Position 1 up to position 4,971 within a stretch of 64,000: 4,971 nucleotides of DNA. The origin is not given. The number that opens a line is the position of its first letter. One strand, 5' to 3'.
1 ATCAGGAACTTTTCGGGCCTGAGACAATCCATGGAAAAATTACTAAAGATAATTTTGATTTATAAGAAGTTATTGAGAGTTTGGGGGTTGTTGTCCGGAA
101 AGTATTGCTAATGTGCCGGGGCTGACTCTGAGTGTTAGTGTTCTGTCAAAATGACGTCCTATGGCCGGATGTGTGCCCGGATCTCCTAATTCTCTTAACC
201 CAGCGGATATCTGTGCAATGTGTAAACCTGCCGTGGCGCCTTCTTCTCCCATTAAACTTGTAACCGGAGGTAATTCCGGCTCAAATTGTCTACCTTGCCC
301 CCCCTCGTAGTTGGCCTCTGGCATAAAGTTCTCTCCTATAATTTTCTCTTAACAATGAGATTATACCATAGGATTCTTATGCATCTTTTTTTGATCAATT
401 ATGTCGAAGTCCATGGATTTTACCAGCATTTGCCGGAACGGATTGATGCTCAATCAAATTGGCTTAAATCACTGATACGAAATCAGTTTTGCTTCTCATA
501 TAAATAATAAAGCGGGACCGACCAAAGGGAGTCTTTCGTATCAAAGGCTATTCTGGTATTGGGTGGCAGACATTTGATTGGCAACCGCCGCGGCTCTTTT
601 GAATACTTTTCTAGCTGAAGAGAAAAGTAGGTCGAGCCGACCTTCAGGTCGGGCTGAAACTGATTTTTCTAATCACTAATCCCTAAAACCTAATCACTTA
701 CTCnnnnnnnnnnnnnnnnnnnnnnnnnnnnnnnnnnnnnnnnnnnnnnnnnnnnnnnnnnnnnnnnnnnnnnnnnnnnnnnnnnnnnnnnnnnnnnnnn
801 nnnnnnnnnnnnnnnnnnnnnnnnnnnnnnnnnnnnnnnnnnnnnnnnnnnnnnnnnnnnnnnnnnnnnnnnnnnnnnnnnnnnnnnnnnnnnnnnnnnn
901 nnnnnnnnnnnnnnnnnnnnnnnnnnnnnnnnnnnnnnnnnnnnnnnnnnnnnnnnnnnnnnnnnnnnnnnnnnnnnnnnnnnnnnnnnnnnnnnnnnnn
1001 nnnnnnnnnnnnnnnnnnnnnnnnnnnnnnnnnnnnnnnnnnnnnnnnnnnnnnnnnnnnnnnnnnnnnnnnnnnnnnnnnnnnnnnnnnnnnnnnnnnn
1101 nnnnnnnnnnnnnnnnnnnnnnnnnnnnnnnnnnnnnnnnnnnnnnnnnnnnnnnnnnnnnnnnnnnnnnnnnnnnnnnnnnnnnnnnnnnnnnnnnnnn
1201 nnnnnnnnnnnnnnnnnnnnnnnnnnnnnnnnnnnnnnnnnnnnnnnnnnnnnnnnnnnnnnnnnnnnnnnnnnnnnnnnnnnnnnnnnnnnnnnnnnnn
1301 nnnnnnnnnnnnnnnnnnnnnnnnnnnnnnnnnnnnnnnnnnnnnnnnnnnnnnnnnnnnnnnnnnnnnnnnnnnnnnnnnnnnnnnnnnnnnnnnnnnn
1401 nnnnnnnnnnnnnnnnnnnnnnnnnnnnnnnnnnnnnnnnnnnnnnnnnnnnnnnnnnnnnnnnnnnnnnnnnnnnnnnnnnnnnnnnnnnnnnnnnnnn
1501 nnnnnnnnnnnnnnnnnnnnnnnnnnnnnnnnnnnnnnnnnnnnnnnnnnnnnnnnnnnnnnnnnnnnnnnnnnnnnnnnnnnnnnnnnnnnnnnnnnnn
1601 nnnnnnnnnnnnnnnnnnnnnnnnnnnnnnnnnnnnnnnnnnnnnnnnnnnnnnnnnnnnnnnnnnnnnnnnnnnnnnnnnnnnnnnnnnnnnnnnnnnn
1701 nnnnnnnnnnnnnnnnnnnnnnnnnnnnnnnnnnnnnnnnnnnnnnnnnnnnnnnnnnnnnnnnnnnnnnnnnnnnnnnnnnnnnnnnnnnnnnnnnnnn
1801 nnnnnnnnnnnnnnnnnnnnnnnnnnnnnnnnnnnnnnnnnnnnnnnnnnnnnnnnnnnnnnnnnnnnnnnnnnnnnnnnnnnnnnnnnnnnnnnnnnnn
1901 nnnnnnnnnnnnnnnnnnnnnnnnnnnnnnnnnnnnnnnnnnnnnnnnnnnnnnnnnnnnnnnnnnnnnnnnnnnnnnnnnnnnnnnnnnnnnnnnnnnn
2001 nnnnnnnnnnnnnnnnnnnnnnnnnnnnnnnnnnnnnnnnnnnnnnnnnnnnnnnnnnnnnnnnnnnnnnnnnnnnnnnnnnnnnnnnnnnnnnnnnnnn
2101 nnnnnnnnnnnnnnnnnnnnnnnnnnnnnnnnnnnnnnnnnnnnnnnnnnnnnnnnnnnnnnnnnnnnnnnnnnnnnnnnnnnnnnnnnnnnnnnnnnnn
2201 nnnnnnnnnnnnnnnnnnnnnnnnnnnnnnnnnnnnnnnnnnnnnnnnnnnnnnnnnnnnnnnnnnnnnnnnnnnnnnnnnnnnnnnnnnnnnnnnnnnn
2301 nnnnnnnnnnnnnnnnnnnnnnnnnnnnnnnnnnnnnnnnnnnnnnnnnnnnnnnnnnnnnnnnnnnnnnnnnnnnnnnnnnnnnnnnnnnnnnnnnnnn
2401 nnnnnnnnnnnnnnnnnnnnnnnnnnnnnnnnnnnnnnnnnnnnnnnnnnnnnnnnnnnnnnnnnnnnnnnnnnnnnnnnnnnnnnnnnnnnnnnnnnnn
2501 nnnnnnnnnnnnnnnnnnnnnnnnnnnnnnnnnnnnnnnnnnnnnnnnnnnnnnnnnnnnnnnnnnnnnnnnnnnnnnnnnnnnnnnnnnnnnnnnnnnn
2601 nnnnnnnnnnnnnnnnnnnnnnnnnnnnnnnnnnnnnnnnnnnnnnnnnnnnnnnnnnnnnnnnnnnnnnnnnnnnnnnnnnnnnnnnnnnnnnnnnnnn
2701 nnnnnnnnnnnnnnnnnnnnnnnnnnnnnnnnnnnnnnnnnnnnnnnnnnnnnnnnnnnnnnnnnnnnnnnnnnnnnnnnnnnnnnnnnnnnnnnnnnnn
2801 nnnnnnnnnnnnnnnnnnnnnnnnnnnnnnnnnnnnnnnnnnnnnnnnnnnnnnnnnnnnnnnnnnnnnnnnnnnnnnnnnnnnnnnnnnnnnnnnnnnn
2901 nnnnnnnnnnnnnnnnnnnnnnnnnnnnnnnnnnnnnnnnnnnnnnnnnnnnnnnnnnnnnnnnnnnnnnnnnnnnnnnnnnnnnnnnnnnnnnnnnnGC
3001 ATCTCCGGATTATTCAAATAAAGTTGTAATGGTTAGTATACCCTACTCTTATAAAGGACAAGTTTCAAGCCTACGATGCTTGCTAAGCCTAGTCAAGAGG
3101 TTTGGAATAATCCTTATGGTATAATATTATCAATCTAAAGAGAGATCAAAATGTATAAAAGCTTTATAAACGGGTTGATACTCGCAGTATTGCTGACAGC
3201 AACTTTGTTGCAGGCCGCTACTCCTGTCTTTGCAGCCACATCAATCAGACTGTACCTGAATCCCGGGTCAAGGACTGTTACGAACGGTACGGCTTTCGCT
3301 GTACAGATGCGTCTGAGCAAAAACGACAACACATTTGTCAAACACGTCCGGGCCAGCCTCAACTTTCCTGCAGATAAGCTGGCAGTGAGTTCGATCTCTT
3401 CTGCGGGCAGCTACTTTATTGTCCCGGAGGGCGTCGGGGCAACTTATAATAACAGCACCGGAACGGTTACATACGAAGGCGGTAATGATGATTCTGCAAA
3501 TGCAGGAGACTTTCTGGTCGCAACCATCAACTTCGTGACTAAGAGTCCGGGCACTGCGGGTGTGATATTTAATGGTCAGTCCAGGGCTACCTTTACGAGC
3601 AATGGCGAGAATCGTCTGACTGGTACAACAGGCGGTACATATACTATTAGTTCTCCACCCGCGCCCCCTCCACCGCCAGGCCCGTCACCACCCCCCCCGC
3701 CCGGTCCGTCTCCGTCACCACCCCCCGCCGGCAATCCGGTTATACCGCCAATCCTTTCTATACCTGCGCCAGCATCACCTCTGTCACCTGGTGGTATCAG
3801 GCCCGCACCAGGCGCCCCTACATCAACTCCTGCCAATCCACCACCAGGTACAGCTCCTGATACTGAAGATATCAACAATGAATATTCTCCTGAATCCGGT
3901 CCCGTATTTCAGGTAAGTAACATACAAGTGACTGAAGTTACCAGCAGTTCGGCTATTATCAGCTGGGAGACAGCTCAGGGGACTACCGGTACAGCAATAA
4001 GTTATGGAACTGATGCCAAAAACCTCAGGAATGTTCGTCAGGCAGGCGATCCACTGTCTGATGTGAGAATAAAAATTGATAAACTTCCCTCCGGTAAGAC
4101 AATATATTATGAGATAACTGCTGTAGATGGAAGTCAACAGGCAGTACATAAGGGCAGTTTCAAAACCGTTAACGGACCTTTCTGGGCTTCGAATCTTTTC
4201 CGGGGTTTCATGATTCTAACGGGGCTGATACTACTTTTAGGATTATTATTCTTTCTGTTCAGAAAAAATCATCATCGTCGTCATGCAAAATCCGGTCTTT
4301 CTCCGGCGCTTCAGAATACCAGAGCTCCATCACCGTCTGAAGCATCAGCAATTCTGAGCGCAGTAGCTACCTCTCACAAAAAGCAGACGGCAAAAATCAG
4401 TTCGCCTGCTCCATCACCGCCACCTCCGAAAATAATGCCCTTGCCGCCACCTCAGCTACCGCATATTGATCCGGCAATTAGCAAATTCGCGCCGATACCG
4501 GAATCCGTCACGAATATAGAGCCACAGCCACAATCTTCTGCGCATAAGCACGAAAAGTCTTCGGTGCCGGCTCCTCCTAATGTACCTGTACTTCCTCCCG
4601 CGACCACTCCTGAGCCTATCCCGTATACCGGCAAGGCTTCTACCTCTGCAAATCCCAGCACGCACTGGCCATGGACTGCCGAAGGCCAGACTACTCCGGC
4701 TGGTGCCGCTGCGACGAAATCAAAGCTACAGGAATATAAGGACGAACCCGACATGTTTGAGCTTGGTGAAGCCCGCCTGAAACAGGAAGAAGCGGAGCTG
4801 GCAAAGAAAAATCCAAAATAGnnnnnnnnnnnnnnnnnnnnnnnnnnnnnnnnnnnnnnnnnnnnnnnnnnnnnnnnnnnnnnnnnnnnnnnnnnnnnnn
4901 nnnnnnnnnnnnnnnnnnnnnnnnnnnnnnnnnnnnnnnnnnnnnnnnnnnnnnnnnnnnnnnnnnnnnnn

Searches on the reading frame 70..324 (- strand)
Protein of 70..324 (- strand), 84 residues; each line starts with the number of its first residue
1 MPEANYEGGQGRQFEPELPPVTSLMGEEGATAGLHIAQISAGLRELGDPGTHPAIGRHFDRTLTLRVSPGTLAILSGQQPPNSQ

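Call 37: search_protein_families(library=pfam, proteins=[window:70-324:-], max_evalue=0.01)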
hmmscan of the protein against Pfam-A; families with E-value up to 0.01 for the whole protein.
window:70-324:- (84 aa): 0 families

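Call 80: search_protein_families(library=padloc, proteins=[window:70-324:-], max_evalue=0.01)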
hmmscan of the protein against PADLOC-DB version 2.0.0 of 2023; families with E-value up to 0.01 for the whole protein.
window:70-324:- (84 aa): 0 families
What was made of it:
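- Tried and rejected: No PADLOC hit above noise (call 80).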

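Call 81: search_protein_families(library=ncbifam, proteins=[window:70-324:-], max_evalue=0.01)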
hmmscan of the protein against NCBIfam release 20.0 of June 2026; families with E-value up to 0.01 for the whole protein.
window:70-324:- (84 aa): 0 families
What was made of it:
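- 70..324 (-): Unit A cargo: orf84 (84 aa), preceded by a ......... extended -10 box and an AGGAGAG ribosome-binding site. No Pfam, NCBIfam or PADLOC family (calls 37, 80, 81).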

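Call 83: search_protein_families(library=pfam, proteins=[window:70-324:-], max_evalue=1)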
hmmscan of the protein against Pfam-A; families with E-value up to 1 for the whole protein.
window:70-324:- (84 aa): 0 families
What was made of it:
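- On MITE: Chance ORFs inside the modules have no Pfam family (call 83).
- Tried and rejected: None found (call 83).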

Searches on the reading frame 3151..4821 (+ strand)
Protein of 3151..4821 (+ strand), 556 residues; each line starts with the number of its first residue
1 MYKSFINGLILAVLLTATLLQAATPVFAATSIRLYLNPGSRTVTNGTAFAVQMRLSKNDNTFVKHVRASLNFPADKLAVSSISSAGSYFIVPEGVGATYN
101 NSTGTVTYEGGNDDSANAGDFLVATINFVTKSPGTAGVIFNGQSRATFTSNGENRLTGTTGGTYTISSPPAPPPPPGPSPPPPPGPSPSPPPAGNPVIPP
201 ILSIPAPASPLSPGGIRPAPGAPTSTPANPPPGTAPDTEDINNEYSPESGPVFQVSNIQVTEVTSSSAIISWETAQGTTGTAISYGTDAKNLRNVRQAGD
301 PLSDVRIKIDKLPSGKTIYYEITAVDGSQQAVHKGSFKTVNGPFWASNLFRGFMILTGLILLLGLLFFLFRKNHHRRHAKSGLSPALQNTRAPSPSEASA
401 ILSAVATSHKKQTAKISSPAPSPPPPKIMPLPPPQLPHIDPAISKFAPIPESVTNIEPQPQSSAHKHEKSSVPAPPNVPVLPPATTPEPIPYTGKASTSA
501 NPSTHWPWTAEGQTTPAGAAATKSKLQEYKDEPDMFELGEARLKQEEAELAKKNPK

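Call 8: search_protein_families(library=pfam, proteins=[window:3151-4821:+])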
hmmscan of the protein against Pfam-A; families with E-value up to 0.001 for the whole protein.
window:3151-4821:+ (556 aa): 1 family
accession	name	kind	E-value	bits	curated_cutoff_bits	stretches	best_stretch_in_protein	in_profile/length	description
PF16656.11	Pur_ac_phosph_N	-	0.00076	20.4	30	0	257-339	5-93/93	Purple acid Phosphatase, N-terminal domain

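Call 80: search_protein_families(library=padloc, proteins=[window:3151-4821:+], max_evalue=0.01)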
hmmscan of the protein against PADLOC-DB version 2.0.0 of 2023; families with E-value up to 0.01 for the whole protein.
window:3151-4821:+ (556 aa): 0 families

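Call 81: search_protein_families(library=ncbifam, proteins=[window:3151-4821:+], max_evalue=0.01)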
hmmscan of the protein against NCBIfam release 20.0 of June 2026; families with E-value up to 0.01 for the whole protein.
window:3151-4821:+ (556 aa): 0 families

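Call 117: search_protein_representatives(protein=window:3151-4821:+)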
Query: 556 residues. Proteins with E-value up to 0.001 (for the whole library): 1676; up to 1e-10: 248; up to 1e-30: 6. The best 150 are listed.
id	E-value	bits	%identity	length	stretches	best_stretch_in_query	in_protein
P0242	0.0e+00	1219.5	100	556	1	1-556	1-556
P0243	9.7e-60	218.9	36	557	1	9-550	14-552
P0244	6.2e-45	170.0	37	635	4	12-432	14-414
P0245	1.1e-38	149.4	36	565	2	25-343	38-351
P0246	3.4e-35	137.9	36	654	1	22-348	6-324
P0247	1.0e-34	136.3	39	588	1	9-335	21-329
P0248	6.9e-30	120.4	35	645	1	27-344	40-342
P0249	1.2e-29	119.5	30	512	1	28-477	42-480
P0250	1.4e-28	116.1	35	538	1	25-333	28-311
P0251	8.6e-28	113.5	37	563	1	20-344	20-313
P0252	3.9e-26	108.0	31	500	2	5-459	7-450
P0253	9.4e-26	106.7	35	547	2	24-208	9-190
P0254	1.4e-24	102.8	35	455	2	11-230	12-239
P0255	3.6e-24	101.5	41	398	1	23-229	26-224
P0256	4.2e-24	101.3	38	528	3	13-209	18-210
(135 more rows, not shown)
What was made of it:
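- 3100..4821 (+): Promoter and g556 (556 aa, N-terminal membrane segment). Inserted together with unit B between dprA and topA. The best non-self homologue among 1.84 billion representatives is 36% identical (call 117).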
